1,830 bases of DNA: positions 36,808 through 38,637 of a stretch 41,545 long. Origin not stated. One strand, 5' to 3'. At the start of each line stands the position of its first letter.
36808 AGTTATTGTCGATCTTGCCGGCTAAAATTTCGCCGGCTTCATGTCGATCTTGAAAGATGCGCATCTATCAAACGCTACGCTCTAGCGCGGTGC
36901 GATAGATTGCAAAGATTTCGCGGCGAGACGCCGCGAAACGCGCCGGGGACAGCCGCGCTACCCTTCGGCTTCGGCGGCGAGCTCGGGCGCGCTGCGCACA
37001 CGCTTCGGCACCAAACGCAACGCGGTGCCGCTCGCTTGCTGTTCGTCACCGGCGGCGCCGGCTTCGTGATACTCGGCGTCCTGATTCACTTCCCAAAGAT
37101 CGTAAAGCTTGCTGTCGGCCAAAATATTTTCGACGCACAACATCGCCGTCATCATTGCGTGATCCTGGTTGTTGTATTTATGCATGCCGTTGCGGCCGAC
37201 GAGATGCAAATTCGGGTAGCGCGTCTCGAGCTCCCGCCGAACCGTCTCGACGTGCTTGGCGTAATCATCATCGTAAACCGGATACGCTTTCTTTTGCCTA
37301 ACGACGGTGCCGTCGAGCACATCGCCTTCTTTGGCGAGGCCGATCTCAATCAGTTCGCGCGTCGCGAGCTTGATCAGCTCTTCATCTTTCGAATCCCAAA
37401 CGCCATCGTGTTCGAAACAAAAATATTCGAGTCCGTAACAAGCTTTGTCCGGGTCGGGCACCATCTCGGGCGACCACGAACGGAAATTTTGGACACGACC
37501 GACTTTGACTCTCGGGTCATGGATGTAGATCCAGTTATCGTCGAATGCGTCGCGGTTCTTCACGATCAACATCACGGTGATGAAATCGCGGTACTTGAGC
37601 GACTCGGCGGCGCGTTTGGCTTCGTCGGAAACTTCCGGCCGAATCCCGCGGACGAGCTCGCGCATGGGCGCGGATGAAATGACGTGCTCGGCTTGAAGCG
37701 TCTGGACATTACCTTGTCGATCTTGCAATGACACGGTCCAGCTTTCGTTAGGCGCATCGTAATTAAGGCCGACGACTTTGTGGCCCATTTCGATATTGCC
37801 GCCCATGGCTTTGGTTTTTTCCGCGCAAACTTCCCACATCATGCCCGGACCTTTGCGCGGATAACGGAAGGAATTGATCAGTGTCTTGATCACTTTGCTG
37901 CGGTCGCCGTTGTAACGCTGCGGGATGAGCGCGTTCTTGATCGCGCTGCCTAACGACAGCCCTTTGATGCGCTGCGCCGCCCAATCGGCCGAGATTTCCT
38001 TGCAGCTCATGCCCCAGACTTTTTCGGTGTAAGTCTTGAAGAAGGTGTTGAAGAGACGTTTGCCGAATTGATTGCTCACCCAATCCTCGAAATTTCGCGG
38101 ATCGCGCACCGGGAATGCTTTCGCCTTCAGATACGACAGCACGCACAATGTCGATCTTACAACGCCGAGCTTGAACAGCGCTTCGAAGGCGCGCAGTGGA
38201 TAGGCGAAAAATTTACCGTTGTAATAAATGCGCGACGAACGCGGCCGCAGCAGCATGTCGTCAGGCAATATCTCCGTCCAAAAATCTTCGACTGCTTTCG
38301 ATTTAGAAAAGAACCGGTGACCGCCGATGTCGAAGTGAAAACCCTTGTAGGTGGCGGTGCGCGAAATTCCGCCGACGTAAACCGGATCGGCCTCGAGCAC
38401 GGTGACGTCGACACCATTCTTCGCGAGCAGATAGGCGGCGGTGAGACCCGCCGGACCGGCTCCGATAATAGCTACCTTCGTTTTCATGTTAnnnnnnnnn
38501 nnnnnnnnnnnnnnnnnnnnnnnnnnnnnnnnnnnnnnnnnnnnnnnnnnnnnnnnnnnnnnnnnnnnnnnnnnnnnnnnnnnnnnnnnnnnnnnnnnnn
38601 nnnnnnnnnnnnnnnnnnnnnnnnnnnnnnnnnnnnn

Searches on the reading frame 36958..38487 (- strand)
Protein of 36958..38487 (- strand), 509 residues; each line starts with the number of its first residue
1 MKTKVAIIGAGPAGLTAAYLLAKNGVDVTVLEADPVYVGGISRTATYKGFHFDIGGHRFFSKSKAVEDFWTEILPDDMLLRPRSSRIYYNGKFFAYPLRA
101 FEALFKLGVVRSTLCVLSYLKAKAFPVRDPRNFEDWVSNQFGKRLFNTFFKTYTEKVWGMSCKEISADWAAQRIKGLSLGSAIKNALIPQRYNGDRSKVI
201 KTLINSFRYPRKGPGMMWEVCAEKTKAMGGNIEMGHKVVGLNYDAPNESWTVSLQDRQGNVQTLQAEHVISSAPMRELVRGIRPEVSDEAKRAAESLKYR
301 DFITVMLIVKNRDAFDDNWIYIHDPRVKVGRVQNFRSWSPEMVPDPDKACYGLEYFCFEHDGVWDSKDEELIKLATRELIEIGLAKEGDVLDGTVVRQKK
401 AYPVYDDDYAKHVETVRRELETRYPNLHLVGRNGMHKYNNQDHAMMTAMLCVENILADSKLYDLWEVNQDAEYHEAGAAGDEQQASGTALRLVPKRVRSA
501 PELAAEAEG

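Call 8: search_protein_families(library=pfam, proteins=[window:36958-38487:-])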
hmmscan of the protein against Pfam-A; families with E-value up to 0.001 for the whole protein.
window:36958-38487:- (509 aa): 12 families
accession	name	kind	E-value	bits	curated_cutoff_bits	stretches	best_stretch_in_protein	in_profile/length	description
PF01593.30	Amino_oxidase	-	1.8e-20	74.1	19.8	1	13-431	2-417/443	Flavin containing amine oxidoreductase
PF13450.12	NAD_binding_8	-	6.8e-16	58.7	21.9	1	7-72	1-67/68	NAD(P)-binding Rossmann-like domain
PF01494.25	FAD_binding_3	-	5.6e-10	39.4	22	1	2-34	1-33/349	FAD binding domain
PF01266.30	DAO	-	4.7e-09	36.7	27.9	1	4-40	1-37/353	FAD dependent oxidoreductase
PF01946.23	Thi4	-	2.3e-07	30.7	26.2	1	2-41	17-57/235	Thi4 family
PF07992.20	Pyr_redox_2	-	1e-06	28.9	26.1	1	4-38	2-36/291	Pyridine nucleotide-disulphide oxidoreductase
PF12831.13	FAD_oxidored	-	7.5e-06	25.9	27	1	5-42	2-39/416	FAD dependent oxidoreductase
PF00890.30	FAD_binding_2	-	3.2e-05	23.8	20.4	1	5-36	2-33/414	FAD binding domain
PF03486.20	HI0933_like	-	0.00011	22.1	50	1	4-34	2-32/244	HI0933-like protein Rossmann domain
PF13738.12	Pyr_redox_3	-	0.00014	21.7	30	1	7-34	2-30/305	Pyridine nucleotide-disulphide oxidoreductase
PF01134.28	GIDA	-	0.00078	19.1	22.1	0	4-34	1-31/391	Glucose inhibited division protein A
PF00070.33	Pyr_redox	-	0.00083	20.3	22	0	4-34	1-31/82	Pyridine nucleotide-disulphide oxidoreductase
